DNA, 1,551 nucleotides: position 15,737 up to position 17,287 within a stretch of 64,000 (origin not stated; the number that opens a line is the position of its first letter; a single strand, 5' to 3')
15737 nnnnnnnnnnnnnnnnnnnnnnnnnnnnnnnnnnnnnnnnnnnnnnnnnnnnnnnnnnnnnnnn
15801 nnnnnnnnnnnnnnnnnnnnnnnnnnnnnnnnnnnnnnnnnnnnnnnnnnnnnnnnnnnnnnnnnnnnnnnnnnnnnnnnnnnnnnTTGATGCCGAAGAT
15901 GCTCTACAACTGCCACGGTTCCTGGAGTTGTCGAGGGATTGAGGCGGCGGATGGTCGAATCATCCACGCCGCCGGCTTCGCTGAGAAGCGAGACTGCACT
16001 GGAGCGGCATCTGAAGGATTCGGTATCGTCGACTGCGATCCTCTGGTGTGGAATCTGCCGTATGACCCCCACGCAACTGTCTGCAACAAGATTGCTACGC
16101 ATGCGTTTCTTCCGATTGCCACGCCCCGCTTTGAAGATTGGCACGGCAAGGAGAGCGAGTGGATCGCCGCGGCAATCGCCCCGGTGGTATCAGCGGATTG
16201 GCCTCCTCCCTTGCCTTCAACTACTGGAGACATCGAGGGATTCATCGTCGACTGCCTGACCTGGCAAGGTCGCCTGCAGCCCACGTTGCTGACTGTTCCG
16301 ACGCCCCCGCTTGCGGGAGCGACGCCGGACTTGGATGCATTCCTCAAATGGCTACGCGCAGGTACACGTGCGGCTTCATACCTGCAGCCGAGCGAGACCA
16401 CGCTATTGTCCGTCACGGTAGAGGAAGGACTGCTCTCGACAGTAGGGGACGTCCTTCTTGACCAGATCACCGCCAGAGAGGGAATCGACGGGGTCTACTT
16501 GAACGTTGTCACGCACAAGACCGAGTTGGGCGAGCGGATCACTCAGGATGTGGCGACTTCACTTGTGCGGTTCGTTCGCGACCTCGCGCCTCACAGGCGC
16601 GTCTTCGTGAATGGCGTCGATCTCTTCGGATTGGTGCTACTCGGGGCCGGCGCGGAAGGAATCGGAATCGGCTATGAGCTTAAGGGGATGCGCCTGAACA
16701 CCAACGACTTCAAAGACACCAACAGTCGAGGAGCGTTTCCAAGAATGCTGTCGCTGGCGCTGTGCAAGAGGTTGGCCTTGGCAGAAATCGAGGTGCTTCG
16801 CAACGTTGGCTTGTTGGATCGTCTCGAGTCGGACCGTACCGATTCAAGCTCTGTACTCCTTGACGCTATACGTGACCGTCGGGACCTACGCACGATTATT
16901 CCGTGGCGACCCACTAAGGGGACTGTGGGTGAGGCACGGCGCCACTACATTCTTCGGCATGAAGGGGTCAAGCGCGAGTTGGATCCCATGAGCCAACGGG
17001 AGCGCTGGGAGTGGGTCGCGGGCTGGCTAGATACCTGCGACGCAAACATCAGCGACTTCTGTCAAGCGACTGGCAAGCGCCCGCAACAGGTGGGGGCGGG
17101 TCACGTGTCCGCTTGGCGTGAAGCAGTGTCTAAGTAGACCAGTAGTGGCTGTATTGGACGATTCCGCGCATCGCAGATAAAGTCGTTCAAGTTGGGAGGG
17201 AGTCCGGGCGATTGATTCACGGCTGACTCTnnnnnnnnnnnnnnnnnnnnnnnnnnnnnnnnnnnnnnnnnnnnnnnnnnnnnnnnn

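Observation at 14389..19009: Lower-G+C four-gene cassette: nuclease-like wHTH protein, Ser/Thr kinase, 416-aa orphan, retron-type RT-protease fusion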

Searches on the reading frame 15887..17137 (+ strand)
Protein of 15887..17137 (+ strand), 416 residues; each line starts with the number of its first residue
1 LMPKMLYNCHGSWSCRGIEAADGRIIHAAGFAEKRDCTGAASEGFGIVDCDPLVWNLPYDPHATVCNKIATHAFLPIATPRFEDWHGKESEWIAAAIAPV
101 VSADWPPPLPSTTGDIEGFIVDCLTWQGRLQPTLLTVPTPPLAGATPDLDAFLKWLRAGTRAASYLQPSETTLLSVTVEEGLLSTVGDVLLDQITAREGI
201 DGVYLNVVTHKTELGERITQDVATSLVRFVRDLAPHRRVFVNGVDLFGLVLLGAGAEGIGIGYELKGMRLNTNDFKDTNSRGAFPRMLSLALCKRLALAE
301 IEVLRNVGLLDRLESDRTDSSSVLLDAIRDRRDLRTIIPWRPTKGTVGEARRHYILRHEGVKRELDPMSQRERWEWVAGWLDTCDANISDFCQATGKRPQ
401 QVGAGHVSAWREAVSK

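Call 5: search_protein_families(library=pfam, proteins=[window:15887-17137:+], max_evalue=0.01)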
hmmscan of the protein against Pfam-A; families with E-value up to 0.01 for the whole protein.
window:15887-17137:+ (416 aa): 0 families

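Call 6: search_protein_families(library=padloc, proteins=[window:15887-17137:+], max_evalue=0.01)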
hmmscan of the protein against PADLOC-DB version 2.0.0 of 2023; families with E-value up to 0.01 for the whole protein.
window:15887-17137:+ (416 aa): 0 families

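Call 7: search_protein_families(library=ncbifam, proteins=[window:15887-17137:+], max_evalue=1)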
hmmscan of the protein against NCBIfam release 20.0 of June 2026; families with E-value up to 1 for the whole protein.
window:15887-17137:+ (416 aa): 0 families

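Call 8: search_protein_families(library=phrogs, proteins=[window:15887-17137:+], max_evalue=1)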
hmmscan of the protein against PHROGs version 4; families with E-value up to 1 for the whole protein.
window:15887-17137:+ (416 aa): 0 families

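Call 10: find_homologous_proteins(query=window:15887-17137:+)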
Query window:15887-17137:+ (416 aa): 3 proteins with E <= 0.001 among 8000 candidates.
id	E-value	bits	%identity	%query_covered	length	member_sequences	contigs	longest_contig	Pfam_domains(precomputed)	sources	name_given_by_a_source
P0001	3.8e-285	963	100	100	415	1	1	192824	-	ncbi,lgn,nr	ncbi:MAG: hypothetical protein Q7W44_10590 [Coriobacteriia bacterium]|nr:hypothetical protein [Corio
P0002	2.1e-163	562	56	100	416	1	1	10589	-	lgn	-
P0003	4.1e-163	561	57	100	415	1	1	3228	-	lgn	-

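Call 13: find_encoding_contigs(protein=P0002, flank=10000)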
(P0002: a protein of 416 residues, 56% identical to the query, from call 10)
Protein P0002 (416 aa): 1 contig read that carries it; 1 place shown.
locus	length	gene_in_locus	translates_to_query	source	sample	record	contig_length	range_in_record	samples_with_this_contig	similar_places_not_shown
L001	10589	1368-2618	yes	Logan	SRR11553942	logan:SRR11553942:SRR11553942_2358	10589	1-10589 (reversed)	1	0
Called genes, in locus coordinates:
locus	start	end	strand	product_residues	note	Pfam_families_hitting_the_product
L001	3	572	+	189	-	?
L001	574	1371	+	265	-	PF17667:Pkinase_fungal (faint), PF00069:Pkinase, PF01636:APH (faint), PF07714:PK_Tyr_Ser-Thr, PF03109:ABC1 (faint), PF06293:Kdo (weak)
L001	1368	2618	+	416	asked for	-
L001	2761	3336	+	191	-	-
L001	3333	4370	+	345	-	PF03235:GmrSD_N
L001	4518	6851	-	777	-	-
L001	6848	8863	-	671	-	PF01555:N6_N4_Mtase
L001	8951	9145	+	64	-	-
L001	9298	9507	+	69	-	-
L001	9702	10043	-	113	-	-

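Call 14: find_encoding_contigs(protein=P0003, flank=10000)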
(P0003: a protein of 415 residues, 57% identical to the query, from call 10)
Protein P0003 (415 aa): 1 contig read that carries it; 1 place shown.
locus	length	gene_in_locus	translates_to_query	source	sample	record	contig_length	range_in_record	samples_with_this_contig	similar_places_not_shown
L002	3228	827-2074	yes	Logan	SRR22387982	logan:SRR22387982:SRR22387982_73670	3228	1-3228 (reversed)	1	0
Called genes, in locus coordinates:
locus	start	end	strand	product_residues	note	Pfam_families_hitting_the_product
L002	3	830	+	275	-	?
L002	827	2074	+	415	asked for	-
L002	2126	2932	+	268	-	PF14355:Abi_C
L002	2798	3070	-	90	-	-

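Call 34: search_protein_representatives(alignment_id=A1)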
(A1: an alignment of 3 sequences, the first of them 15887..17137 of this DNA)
Query: 3 sequences, 416 profile positions. Proteins with E-value up to 0.001 (for the whole library): 206; up to 1e-10: 163; up to 1e-30: 29. The best 150 are listed.
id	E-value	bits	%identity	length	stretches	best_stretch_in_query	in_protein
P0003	1.2e-251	851.1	-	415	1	1-415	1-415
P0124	5.2e-59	216.5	-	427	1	5-413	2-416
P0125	6.7e-58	212.8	-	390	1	53-413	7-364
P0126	4.3e-56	206.9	-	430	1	6-415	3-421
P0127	1.1e-55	205.5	-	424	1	6-393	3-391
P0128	1.8e-55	204.8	-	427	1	5-392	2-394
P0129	3.1e-52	194.2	-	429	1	22-414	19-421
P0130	6.5e-52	193.1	-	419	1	4-415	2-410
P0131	1.2e-49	185.6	-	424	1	5-390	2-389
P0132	3.0e-49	184.3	-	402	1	6-414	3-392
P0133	1.2e-41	159.2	-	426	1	19-413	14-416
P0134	1.4e-41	159.1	-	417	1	56-413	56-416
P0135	3.1e-40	154.6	-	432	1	20-413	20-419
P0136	8.0e-38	146.7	-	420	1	88-413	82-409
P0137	3.3e-36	141.4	-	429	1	6-414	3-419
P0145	1.4e-32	129.4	-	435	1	5-414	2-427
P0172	1.6e-26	109.5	-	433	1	20-413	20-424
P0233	8.6e-19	84.0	-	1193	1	56-387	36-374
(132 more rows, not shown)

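Call 35: find_encoding_contigs(protein=P0124, flank=8000, max_places=3)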
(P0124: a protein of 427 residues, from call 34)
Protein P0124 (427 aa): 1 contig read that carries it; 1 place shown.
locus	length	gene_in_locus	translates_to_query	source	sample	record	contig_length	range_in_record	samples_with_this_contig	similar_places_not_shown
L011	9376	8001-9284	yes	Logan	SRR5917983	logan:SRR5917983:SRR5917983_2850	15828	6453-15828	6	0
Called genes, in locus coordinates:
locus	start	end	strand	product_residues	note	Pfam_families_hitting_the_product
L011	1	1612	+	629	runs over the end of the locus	PF03235:GmrSD_N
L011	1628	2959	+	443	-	PF01420:Methylase_S (weak)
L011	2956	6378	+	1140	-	PF04313:HSDR_N, PF00270:DEAD (weak), PF04851:ResIII, PF18766:SWI2_SNF2, PF22679:T1R_D3-like, PF04326:SLFN_AlbA_2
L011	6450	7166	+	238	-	-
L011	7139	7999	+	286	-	PF00069:Pkinase, PF07714:PK_Tyr_Ser-Thr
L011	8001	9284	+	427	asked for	-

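Call 36: predict_structure(alignment_id=A1)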
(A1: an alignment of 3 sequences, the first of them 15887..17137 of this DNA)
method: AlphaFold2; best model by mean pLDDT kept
length: 416 residues; sequences in the alignment: 3
mean_pLDDT: 54.2   pTM: 0.63
mean pLDDT of the five models: 54.2, 48.4, 48.0, 45.9, 43.8
residues with pLDDT >= 90: 7; 70-90: 118; 50-70: 85; < 50: 206
segments of 3 or more residues with pLDDT < 50: 1-83, 88-110, 212-216, 261-301, 303-325, 332-358
pLDDT, mean of each block of 10 residues (from residue 1): 24 31 40 29 25 27 27 41 47 45 44 64 64 66 72 82 69 75 83 85 72 57 88 87 65 73 31 25 31 39 46 40 49 41 31 41 73 81 65 60 68 80
secondary structure, 60 per line:
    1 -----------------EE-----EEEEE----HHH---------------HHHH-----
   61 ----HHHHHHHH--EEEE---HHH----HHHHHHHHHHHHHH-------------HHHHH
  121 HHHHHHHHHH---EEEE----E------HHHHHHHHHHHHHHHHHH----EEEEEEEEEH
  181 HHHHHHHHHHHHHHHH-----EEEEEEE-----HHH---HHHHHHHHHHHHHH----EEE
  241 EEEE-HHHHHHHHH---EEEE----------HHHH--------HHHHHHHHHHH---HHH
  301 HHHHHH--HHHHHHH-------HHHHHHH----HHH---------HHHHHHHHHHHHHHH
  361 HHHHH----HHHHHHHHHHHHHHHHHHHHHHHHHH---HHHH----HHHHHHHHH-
elements in order: E25-29 H52-55 H65-72 E75-78 H89-102 H116-130 E134-137 H149-166 E171-179 H180-196 E202-208 H220-233 E238-244 H246-254 E258-261 H272-275 H284-294 H298-306 H309-315 H323-329 H346-365 H370-395 H399-402 H407-415

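Call 39: search_solved_structures(query=A2, max_evalue=10, show_alignments=2)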
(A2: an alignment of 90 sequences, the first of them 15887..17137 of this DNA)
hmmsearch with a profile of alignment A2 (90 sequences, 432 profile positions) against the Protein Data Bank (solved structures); distinct sequences matched with E-value up to 10: 1.
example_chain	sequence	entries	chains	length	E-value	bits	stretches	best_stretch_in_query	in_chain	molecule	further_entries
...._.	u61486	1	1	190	0.83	11.6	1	332-395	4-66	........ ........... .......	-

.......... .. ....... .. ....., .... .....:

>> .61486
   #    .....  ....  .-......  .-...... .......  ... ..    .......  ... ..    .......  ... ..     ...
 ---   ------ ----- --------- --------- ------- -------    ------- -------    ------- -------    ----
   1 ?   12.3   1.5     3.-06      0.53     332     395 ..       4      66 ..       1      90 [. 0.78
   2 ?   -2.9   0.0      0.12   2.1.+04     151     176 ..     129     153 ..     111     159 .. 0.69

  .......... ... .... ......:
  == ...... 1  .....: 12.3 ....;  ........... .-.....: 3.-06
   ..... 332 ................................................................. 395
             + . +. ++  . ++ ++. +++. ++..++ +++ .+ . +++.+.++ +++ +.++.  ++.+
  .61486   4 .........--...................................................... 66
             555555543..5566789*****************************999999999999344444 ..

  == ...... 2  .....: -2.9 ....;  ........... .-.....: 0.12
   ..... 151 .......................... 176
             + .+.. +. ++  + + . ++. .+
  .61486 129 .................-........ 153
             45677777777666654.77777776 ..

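Call 40: search_protein_families(library=pfam, alignment_id=A2, max_evalue=0.01)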
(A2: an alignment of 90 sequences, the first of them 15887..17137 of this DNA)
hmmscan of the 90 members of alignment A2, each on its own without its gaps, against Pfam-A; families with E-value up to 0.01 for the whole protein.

A. member 1, window:15887-17137:+ (416 aa): 0 families

B. families by the number of members that match (of 90 scanned): 2 families
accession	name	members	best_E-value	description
PF21913.1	ORC6_2nd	1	0.00061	ORC6 second cyclin-like domain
PF04978.18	MST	1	0.0029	Mycothiol-S-transferase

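Call 43: find_related_loci(query=A3, collection=metagenome_contigs, flank=8000)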
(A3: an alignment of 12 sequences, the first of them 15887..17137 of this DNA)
Query A3 (416 aa) in metagenome_contigs; peptide patterns used: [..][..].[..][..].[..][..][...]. (x = any residue, [..] = any of these).
52 stretches matched a pattern; 10 encode a relative of the query (tblastn E <= 1e-3); 10 distinct loci.
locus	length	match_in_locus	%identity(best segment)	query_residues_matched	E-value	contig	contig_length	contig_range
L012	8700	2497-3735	28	5-414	2e-40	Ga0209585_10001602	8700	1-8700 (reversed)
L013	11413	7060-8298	26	5-411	3e-40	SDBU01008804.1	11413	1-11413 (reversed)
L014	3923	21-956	31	66-380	3e-38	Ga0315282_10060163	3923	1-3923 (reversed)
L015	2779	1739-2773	28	5-369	1e-36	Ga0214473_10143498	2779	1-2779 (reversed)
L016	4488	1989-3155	29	5-413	3e-36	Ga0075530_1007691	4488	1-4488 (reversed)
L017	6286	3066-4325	24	5-416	2e-27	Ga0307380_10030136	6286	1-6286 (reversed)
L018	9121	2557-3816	24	5-416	2e-27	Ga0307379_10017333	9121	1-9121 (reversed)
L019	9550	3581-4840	24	5-416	2e-27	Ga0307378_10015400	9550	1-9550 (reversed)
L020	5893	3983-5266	23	5-416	6e-23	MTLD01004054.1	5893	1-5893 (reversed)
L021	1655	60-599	28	238-416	6e-15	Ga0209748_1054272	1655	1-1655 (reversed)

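Call 45: predict_structure(alignment_id=A2)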
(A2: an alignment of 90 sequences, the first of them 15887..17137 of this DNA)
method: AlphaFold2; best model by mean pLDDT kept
length: 416 residues; sequences in the alignment: 90
mean_pLDDT: 95.0   pTM: 0.93
mean pLDDT of the five models: 95.0, 94.5, 94.3, 94.0, 93.8
residues with pLDDT >= 90: 379; 70-90: 33; 50-70: 4; < 50: 0
segments of 3 or more residues with pLDDT < 50: none
pLDDT, mean of each block of 10 residues (from residue 1): 94 90 96 84 89 95 97 96 95 97 97 97 94 96 96 97 85 97 96 95 96 77 98 98 97 98 94 92 94 97 98 98 98 96 96 98 98 98 98 97 96 97
secondary structure, 60 per line:
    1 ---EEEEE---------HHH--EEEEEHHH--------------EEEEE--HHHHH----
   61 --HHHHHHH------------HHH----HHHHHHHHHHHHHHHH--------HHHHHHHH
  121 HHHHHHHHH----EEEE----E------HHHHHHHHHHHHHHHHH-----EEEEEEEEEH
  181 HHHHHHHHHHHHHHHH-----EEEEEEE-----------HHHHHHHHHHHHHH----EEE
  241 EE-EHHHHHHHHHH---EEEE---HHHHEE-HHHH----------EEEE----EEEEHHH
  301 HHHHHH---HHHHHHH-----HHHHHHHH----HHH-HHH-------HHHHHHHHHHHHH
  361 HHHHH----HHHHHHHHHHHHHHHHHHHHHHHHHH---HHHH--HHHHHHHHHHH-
elements in order: E4-8 E23-27 E45-49 H52-56 H63-69 H89-104 H113-129 E134-137 H149-165 E171-179 H180-196 E202-208 H220-233 E238-242 H245-254 E258-261 H265-268 H272-275 E286-289 E294-297 H298-306 H310-316 H322-329 H348-365 H370-395 H399-402 H405-415

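Call 49: fold_search(model_id=the predicted structure, library=pdb)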
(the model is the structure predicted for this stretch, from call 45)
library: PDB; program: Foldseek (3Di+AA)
matches with E <= 10: 977; with E <= 0.001: 10
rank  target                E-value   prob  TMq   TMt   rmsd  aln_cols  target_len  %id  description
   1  3unt                  3.4e-04  1.00  0.46  0.50   7.8       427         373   10  tRNA-guanine transglycosylase E339Q mutant (released 2012-11-14)
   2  1iq8_A                4.2e-04  1.00  0.44  0.33   8.3       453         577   10  Crystal Structure of archaeosine tRNA-guanine transglycosylase from Pyrococcus horikoshii (released 2002-05-22)
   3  2z1v                  5.2e-04  1.00  0.47  0.52   8.1       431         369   10  tRNA guanine transglycosylase E235Q mutant apo structure, pH 8.5 (released 2007-11-06)
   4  3bl3                  5.4e-04  1.00  0.47  0.52   7.5       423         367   10  tRNA guanine transglycosylase V233G mutant apo structure (released 2008-12-16)
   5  4pum                  5.7e-04  1.00  0.46  0.51   8.4       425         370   12  tRNA-Guanine Transglycosylase (TGT) Mutant D156N in Complex with 6-Amino-2-(methylamino)-1H,7H,8H-imidazo[4,5-g]quinazol (released 2014-07-16)
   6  1ozm                  5.7e-04  1.00  0.48  0.52   8.0       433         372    9  Y106F mutant of Z. mobilis TGT (released 2003-09-30)
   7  6ygw                  6.4e-04  1.00  0.43  0.47   8.4       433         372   11  TGT W178F mutant labelled mit 5F-Trp crystallised at pH 5.5 (released 2020-04-08)
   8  4dy1                  7.5e-04  1.00  0.46  0.51   7.7       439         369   10  tRNA-guanine transglycosylase F92C C158S C281S mutant (released 2013-03-27)
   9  6rkq                  9.7e-04  1.00  0.46  0.50   8.5       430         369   10  Crystal Structure of TGT in complex with N2-methyl-8-(prop-1-yn-1-yl)-3H,7H,8H-imidazo[4,5-g]quinazoline-2,6-diamine (released 2020-06-03)
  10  1q66                  9.7e-04  1.00  0.45  0.50   7.6       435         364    9  CRYSTAL STRUCTURE OF TGT IN COMPLEX WITH 2-AMINO-6-AMINOMETHYL-8-phenylsulfanylmethyl-3H-QUINAZOLIN-4-ONE crystallized a (released 2004-04-13)
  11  6ygk                  1.0e-03  1.00  0.43  0.47   8.8       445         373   12  TGT Y330F mutant crystallised at pH 8.5 (released 2020-04-08)
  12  4q8n                  1.3e-03  1.00  0.45  0.50   8.0       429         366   10  tRNA-Guanine Transglycosylase (TGT) Mutant V262C Apo Structure (released 2015-05-20)
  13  5egr                  1.3e-03  1.00  0.43  0.49   9.0       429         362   10  tRNA guanine transglycosylase (TGT) in complex with an Immucillin derivative (released 2016-11-09)
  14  6yfw                  1.3e-03  1.00  0.44  0.48   8.0       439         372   11  TGT H333F mutant crystallised at pH 8.5 (released 2020-04-08)
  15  1q65                  1.5e-03  1.00  0.47  0.52   7.4       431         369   10  CRYSTAL STRUCTURE OF TGT IN COMPLEX WITH 2,6-DIAMINO-8-(2-dimethylaminoethylsulfanylmethyl)-3H-QUINAZOLIN-4-ONE crystall (released 2004-04-13)
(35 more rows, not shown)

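Call 76: search_protein_families(library=pfam, proteins=[L001:2665-3336:+, L001:4518-6851:-, L012:3952-6351:-, L012:6348-7538:-, L013:3861-4709:-, L013:8518-9354:-, L016:3318-4487:-, L020:502-1329:+, L020:1296-2096:+], max_evalue=0.001)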
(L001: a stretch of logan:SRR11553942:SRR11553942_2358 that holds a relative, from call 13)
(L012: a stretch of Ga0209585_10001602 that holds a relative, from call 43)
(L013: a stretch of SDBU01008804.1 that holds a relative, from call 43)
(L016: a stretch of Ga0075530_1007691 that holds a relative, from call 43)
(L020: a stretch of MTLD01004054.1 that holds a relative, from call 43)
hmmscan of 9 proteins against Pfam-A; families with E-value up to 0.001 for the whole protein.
L001:2665-3336:+ (223 aa): 0 families

L001:4518-6851:- (777 aa): 2 families
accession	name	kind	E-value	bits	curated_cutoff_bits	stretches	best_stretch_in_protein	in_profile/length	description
PF04851.21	ResIII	-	0.00049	20.5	22.5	1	3-206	3-162/164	Type III restriction enzyme, res subunit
PF00270.35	DEAD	-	0.00054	20.2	26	0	47-207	22-161/167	DEAD/DEAH box helicase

L012:3952-6351:- (799 aa): 6 families
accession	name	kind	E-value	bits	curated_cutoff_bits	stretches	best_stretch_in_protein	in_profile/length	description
PF04851.21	ResIII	-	9.9e-36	123.6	22.5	1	152-327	4-164/164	Type III restriction enzyme, res subunit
PF08463.15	EcoEI_R_C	-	1.4e-30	107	24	1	636-793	1-163/163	EcoEI R protein C-terminal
PF18766.7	SWI2_SNF2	-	8.9e-20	71.7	26.7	1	155-361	1-191/221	SWI2/SNF2 ATPase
PF00270.35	DEAD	-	2.9e-11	43.8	26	1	162-328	6-162/167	DEAD/DEAH box helicase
PF00271.37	Helicase_C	-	2.2e-06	28.3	23.5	1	414-518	11-108/110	Helicase conserved C-terminal domain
PF04313.20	HSDR_N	-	0.00078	19.8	25.1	0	49-85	126-162/198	Type I restriction enzyme R protein N terminus (HSDR_N)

L012:6348-7538:- (396 aa): 5 families
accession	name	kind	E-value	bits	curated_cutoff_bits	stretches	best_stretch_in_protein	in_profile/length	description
PF13635.12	DUF4143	-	9.4e-44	149.4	28.1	1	184-338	1-159/160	Domain of unknown function (DUF4143)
PF13173.12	AAA_14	-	2e-25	89.7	27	1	28-145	2-128/129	AAA domain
PF13191.12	AAA_16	-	0.00017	22.5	32.6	0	17-50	12-46/167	AAA ATPase domain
PF13401.12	AAA_22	-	0.00044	21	27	0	29-68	6-50/130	AAA domain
PF13551.12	HTH_29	-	0.00045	20.7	28.1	0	205-236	5-35/64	Winged helix-turn helix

L013:3861-4709:- (282 aa): 0 families

L013:8518-9354:- (278 aa): 2 families
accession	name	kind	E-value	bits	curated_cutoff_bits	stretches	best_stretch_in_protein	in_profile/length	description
PF02195.25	ParB_N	-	5.7e-27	94.1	26.3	1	34-123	3-95/95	ParB N-terminal domain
PF17762.8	HTH_ParB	-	3.1e-13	50.2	22.6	1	125-223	1-98/102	ParB HTH domain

L016:3318-4487:- (389 aa): 4 families
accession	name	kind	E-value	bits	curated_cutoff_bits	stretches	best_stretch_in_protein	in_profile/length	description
PF00589.27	Phage_integrase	-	6.6e-29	101.3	27.1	1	181-364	3-170/172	Phage integrase family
PF14659.12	Phage_int_SAM_3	-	5.1e-10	39.9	22.6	1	75-130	3-57/58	Phage integrase, N-terminal SAM-like domain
PF22022.2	Phage_int_M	-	4.1e-05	24.2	27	1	79-165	6-90/96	Phage integrase central domain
PF11917.13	DUF3435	-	0.00094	18.7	25.8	0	302-363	177-239/418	Protein of unknown function (DUF3435)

L020:502-1329:+ (275 aa): 1 family
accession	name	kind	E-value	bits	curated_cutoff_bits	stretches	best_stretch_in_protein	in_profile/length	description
PF13274.11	SocA_Panacea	-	2.4e-05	25.7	25.7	1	37-142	1-98/113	Antitoxin SocA-like, Panacea domain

L020:1296-2096:+ (266 aa): 0 families
